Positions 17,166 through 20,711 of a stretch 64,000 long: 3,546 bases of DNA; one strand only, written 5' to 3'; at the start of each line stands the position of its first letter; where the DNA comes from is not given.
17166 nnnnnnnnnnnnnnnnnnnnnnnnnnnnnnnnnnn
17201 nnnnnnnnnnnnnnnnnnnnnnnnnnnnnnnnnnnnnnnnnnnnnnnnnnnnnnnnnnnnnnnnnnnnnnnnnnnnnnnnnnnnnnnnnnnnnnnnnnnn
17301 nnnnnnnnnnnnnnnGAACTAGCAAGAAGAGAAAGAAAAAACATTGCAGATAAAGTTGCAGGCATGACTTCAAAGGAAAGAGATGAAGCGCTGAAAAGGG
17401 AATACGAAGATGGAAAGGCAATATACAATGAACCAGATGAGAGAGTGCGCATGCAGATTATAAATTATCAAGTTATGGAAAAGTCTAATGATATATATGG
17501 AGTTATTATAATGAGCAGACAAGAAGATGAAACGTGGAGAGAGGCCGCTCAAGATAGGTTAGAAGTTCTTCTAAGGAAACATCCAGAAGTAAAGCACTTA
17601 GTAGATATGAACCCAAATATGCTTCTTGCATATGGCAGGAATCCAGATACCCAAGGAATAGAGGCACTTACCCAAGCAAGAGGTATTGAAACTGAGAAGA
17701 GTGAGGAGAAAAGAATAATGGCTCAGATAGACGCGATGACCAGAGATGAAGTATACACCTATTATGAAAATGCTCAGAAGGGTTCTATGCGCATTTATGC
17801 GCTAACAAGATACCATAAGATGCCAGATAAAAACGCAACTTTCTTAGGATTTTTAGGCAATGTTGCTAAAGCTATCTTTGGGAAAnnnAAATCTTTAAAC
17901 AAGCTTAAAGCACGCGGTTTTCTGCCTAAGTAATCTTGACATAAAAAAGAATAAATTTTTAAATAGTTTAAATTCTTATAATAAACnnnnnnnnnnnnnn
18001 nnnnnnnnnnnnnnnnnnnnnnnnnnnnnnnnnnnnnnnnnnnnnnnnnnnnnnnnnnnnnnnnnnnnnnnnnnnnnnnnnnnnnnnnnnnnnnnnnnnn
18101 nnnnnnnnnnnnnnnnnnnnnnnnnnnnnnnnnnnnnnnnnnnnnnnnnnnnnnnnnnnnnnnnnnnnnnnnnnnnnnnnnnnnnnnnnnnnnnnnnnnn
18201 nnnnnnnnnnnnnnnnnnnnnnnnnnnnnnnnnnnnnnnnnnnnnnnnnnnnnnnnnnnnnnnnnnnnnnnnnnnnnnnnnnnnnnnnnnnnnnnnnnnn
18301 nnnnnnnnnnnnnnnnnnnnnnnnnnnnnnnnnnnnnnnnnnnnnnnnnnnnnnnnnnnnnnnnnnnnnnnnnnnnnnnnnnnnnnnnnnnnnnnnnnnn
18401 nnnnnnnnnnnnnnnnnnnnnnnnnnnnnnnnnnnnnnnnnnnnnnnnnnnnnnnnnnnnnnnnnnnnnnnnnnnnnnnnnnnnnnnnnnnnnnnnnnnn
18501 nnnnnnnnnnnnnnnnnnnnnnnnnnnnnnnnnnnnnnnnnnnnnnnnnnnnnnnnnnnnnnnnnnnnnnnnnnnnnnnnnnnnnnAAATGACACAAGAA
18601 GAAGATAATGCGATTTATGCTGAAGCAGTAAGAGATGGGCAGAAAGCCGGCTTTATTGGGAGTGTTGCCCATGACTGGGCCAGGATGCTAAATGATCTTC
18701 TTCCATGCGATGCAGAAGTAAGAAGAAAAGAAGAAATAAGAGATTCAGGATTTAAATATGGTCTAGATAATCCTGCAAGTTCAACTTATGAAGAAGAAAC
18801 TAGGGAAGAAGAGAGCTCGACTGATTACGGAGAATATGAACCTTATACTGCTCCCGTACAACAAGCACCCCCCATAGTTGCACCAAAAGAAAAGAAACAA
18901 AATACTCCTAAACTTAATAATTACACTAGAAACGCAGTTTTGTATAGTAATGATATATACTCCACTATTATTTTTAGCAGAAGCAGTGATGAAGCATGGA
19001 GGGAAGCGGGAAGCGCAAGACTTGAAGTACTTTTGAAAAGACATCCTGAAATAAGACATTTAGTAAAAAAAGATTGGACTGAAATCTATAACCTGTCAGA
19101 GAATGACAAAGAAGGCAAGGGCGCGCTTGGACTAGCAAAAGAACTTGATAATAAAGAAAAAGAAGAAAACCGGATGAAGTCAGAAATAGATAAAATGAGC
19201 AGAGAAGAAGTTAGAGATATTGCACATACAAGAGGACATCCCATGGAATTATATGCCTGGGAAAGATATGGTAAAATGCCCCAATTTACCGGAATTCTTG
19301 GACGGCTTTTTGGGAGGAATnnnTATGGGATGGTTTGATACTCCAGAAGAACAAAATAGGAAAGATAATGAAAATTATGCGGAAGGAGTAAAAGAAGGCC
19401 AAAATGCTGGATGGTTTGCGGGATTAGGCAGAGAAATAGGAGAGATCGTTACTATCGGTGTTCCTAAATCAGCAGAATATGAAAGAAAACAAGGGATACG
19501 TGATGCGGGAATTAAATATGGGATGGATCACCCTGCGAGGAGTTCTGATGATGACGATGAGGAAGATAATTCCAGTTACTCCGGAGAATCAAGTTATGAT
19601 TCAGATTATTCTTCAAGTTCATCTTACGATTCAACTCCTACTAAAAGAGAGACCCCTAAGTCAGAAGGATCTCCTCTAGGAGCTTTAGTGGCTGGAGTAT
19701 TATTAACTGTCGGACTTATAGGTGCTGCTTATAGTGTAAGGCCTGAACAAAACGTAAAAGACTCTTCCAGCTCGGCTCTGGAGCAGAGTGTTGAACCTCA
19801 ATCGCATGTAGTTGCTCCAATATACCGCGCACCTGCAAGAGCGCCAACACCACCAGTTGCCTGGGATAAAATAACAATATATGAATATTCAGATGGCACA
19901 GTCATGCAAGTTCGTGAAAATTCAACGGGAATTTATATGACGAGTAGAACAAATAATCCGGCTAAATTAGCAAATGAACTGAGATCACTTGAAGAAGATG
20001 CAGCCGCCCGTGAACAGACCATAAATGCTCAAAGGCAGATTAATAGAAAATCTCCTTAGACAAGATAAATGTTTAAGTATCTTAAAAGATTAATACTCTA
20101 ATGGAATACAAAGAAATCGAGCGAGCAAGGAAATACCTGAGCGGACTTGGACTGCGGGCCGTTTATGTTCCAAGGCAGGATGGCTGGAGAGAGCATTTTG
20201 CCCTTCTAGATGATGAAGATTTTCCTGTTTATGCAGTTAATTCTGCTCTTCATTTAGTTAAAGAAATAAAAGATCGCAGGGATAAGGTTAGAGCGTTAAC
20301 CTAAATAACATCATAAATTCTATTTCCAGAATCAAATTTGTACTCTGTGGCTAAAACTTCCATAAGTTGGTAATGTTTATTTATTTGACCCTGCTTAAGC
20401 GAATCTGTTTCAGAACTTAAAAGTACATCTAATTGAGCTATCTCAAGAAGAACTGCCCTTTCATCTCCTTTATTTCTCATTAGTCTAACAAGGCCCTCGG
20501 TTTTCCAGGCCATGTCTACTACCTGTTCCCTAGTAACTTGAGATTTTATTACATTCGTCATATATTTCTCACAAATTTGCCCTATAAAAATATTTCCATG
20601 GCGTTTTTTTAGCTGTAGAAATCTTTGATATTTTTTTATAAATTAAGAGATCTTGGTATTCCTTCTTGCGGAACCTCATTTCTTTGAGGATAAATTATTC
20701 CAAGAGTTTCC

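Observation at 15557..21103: Four-gene tandem family with an unrecognised shared head domain, bracketed by paralogous dual-HTH genes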

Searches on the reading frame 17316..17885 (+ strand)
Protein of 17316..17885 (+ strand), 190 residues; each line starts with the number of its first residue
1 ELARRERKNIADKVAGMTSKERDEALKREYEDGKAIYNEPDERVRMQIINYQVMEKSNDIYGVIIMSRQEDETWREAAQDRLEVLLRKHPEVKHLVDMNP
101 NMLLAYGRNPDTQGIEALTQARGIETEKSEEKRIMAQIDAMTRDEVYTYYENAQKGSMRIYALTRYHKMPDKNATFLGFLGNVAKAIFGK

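Call 63: search_solved_structures(query=A7, max_evalue=10, show_alignments=3)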
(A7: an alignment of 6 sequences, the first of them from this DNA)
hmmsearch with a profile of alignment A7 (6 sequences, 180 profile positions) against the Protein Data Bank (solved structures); distinct sequences matched with E-value up to 10: 8.
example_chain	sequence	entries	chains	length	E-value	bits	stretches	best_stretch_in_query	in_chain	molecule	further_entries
1hy0_A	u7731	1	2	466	0.55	13.1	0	58-81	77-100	DELTA CRYSTALLIN I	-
1ugo_A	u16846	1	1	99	0.95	12.3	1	89-131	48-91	Bcl2-associated athanogene 5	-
1i0a_A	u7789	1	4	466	1.7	11.5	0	58-81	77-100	DELTA CRYSTALLIN I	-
3j0j_J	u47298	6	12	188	1.8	11.4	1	75-158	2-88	V-type ATP synthase subunit E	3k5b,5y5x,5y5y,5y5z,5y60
6ly9_L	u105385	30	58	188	1.9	11.4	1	75-158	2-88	V-type ATP synthase subunit E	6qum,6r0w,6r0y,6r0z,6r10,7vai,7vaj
3v6i_A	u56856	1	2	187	2.4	11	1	76-158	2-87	V-type ATP synthase subunit E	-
5gar_G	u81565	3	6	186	3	10.7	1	77-158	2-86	V-type ATP synthase subunit E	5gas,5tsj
4gpm_A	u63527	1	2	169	3.7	10.4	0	99-122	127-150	Engineered Protein OR264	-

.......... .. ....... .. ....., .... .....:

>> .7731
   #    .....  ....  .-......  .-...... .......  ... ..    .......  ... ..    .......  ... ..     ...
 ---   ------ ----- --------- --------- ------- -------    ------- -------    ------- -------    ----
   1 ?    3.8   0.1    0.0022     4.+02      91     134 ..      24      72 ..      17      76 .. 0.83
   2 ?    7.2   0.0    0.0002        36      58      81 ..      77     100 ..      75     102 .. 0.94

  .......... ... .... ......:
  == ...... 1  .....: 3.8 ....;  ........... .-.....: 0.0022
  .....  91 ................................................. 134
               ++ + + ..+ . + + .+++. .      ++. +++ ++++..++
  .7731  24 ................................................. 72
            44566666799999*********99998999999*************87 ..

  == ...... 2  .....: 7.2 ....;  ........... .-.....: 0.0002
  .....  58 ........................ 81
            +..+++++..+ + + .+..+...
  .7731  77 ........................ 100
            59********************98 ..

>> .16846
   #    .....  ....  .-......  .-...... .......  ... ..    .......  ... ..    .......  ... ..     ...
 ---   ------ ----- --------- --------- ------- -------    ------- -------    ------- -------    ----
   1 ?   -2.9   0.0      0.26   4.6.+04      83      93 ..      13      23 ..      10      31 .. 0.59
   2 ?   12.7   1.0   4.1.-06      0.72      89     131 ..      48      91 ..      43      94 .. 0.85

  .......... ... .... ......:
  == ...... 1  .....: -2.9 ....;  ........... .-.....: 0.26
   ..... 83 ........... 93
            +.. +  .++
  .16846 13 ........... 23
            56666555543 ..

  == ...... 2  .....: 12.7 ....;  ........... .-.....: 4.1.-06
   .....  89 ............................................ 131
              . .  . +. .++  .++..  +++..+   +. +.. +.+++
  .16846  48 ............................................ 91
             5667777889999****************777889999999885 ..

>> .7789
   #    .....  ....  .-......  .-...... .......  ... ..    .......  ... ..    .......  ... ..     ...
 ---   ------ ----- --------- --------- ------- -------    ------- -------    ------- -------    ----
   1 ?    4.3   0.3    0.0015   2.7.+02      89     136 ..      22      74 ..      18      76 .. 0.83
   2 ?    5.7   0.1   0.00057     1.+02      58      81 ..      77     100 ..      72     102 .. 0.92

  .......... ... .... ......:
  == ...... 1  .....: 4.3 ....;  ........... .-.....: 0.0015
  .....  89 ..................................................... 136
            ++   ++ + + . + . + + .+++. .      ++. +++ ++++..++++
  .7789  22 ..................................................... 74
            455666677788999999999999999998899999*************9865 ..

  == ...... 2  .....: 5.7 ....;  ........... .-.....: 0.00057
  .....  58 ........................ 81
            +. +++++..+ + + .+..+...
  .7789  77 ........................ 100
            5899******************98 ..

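Call 81: search_protein_families(library=pfam, alignment_id=A7, max_evalue=10)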
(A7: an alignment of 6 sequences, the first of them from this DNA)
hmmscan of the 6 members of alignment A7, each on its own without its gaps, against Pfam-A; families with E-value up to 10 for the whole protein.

A. member 1, seq(190 aa): 1 family
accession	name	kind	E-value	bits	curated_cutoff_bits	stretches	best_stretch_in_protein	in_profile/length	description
PF08557.15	Lipid_DES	-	0.09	12.7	23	1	83-100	19-36/37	Sphingolipid Delta4-desaturase (DES)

B. families by the number of members that match (of 6 scanned): 8 families
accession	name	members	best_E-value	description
PF08557.15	Lipid_DES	2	0.061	Sphingolipid Delta4-desaturase (DES)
PF08806.17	Sep15_SelM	1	0.0026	Sep15/SelM redox domain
PF09349.15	OHCU_decarbox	1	0.016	OHCU decarboxylase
PF20743.2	DUF5580_C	1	0.035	Family of unknown function (DUF5580) C-terminal domain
PF13638.12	PIN_4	1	0.14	PIN domain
PF03412.21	Peptidase_C39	1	0.16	Peptidase C39 family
PF05838.17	Glyco_hydro_108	1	0.2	Glycosyl hydrolase 108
PF23729.2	Spectrin_Dys-1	1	1.1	Dystrophin-1-like, spectrin repeat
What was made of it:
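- On HEAT/ARM-type alpha-solenoid (A/C tail): No consistent Pfam hit (call 81) and no PDB sequence hit (call 63).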

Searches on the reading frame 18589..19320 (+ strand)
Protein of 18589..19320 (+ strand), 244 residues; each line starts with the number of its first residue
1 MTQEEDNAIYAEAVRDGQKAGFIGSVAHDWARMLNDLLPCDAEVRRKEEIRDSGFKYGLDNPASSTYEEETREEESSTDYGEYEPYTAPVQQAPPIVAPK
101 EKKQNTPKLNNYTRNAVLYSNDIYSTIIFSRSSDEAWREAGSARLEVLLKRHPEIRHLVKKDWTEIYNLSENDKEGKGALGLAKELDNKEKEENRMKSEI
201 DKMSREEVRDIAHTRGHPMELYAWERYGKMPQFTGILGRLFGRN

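Call 5: search_protein_families(library=pfam, proteins=[window:18589-19320:+], max_evalue=1)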
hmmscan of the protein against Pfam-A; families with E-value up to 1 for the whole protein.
window:18589-19320:+ (244 aa): 2 families
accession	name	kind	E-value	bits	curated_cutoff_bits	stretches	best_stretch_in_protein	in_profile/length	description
PF08806.17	Sep15_SelM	-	0.0077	16.7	26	1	149-216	11-74/75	Sep15/SelM redox domain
PF08557.15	Lipid_DES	-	0.12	12.3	23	1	147-163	20-36/37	Sphingolipid Delta4-desaturase (DES)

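Call 9: search_protein_families(library=phrogs, proteins=[window:18589-19320:+], max_evalue=0.1)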
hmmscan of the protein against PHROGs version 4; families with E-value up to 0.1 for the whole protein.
window:18589-19320:+ (244 aa): 0 families

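Call 10: search_protein_families(library=ncbifam, proteins=[window:18589-19320:+], max_evalue=0.1)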
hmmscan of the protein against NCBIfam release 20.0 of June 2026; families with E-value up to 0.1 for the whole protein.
window:18589-19320:+ (244 aa): 0 families

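Call 11: find_homologous_proteins(query=window:18589-19320:+, max_evalue=0.01)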
Query window:18589-19320:+ (244 aa): 1 proteins with E <= 0.01 among 354 candidates.
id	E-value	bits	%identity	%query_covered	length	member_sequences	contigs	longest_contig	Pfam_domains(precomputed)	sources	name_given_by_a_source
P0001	3.0e-160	550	100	100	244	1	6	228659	-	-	-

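Call 12: find_encoding_contigs(protein=P0001, flank=10000, max_places=10)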
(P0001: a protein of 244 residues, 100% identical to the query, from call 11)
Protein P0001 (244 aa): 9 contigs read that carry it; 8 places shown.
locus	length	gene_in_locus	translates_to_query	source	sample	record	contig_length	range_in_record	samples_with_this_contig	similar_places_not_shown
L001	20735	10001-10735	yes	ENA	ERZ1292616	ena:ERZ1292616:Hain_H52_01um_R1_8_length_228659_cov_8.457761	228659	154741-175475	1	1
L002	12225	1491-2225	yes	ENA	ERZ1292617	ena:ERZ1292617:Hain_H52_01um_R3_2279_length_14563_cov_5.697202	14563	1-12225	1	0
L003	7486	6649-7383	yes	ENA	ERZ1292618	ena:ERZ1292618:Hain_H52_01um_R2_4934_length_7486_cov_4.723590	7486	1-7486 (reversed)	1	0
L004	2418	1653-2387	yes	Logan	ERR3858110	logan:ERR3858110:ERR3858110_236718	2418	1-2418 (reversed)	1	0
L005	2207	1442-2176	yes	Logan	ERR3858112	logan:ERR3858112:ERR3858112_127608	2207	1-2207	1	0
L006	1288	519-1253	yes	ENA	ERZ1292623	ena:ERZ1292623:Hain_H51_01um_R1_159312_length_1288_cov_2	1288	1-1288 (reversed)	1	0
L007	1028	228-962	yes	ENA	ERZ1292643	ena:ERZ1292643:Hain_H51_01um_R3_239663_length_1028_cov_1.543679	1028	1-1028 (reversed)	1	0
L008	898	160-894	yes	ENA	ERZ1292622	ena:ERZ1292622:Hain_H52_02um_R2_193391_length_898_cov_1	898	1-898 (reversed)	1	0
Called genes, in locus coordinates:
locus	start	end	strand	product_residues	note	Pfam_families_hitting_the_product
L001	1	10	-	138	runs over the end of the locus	-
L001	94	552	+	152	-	-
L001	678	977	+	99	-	-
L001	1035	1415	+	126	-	-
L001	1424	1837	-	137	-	PF07760:DUF1616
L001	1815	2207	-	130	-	-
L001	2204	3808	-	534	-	-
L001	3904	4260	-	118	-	-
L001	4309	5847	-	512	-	-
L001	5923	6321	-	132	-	-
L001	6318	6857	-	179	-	PF01909:NTP_transf_2, PF18765:Polbeta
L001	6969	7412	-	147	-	-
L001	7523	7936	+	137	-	-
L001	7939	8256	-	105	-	-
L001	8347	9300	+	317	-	-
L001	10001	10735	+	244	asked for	-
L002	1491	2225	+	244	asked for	-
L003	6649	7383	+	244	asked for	-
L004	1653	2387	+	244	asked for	-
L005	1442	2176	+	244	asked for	-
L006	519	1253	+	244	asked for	-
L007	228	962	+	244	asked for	-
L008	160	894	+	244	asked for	-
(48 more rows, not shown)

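Call 21: search_protein_families(library=padloc, proteins=[window:18589-19320:+], max_evalue=0.1)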
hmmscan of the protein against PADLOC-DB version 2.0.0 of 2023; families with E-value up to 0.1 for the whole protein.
window:18589-19320:+ (244 aa): 0 families

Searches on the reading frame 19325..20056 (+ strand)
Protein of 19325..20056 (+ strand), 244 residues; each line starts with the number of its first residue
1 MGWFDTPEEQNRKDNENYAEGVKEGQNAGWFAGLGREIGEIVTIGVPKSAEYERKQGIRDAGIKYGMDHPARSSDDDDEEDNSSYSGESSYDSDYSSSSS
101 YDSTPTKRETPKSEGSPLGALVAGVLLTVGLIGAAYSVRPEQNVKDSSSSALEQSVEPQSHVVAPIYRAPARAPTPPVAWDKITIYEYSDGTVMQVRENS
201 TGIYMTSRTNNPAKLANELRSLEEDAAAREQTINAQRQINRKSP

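Call 5: search_protein_families(library=pfam, proteins=[window:19325-20056:+], max_evalue=1)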
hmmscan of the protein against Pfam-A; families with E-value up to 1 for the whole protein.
window:19325-20056:+ (244 aa): 2 families
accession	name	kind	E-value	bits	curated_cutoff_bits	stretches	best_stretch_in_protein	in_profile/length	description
PF20087.4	DUF6479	-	0.13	13.2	25.4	1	114-174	17-80/120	Family of unknown function (DUF6479)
PF09073.15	BUD22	-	0.19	11.4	37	1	23-110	205-267/435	BUD22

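Call 9: search_protein_families(library=phrogs, proteins=[window:19325-20056:+], max_evalue=0.1)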
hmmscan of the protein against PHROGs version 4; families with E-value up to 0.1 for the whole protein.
window:19325-20056:+ (244 aa): 0 families

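Call 10: search_protein_families(library=ncbifam, proteins=[window:19325-20056:+], max_evalue=0.1)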
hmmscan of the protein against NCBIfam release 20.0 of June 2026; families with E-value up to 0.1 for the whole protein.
window:19325-20056:+ (244 aa): 0 families

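Call 21: search_protein_families(library=padloc, proteins=[window:19325-20056:+], max_evalue=0.1)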
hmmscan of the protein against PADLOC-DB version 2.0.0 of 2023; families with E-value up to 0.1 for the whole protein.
window:19325-20056:+ (244 aa): 0 families

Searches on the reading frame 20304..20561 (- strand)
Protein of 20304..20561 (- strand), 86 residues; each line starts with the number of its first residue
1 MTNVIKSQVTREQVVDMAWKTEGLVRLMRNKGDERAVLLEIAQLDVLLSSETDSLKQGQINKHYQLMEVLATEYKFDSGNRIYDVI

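Call 5: search_protein_families(library=pfam, proteins=[window:20304-20561:-], max_evalue=1)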
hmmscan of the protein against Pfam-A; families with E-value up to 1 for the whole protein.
window:20304-20561:- (86 aa): 0 families

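Call 9: search_protein_families(library=phrogs, proteins=[window:20304-20561:-], max_evalue=0.1)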
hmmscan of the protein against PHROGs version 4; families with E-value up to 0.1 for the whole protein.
window:20304-20561:- (86 aa): 0 families

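Call 10: search_protein_families(library=ncbifam, proteins=[window:20304-20561:-], max_evalue=0.1)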
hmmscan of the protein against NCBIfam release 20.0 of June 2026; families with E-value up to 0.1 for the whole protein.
window:20304-20561:- (86 aa): 0 families

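Call 21: search_protein_families(library=padloc, proteins=[window:20304-20561:-], max_evalue=0.1)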
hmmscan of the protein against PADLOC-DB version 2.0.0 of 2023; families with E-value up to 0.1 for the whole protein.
window:20304-20561:- (86 aa): 0 families

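Call 106: search_solved_structures(query=window:20304-20561:-, max_evalue=5)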
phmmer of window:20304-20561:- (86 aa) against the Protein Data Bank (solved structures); distinct sequences matched with E-value up to 5: 0.
